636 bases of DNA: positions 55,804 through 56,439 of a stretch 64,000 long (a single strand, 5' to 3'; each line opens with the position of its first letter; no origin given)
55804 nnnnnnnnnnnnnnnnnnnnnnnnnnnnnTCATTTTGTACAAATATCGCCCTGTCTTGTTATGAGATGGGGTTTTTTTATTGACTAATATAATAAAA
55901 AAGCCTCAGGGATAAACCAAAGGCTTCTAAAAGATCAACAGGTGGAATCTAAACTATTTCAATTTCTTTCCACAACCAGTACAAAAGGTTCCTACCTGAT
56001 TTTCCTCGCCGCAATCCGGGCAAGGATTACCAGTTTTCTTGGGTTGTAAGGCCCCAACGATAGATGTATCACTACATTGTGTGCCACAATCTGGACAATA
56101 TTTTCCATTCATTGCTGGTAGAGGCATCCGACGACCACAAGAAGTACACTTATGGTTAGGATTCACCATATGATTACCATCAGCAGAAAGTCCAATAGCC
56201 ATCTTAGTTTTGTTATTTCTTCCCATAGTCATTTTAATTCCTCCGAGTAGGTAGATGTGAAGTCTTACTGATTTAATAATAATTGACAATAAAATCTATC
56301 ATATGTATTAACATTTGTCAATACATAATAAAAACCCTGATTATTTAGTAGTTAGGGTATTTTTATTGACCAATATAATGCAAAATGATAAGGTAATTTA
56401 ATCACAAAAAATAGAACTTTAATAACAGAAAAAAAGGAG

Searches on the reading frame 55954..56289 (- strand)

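Call 38: search_protein_families(library=pfam, proteins=[window:55954-56289:-], max_evalue=0.001)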
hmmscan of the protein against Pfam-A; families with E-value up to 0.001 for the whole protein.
window:55954-56289:- (111 aa): 2 families
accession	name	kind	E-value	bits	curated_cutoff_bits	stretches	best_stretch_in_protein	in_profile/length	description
PF12773.13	DZR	-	0.00016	22.2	27.3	0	48-107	1-45/45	Double zinc ribbon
PF13240.11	Zn_Ribbon_1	-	0.00019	21.5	25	0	90-110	2-23/23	zinc-ribbon domain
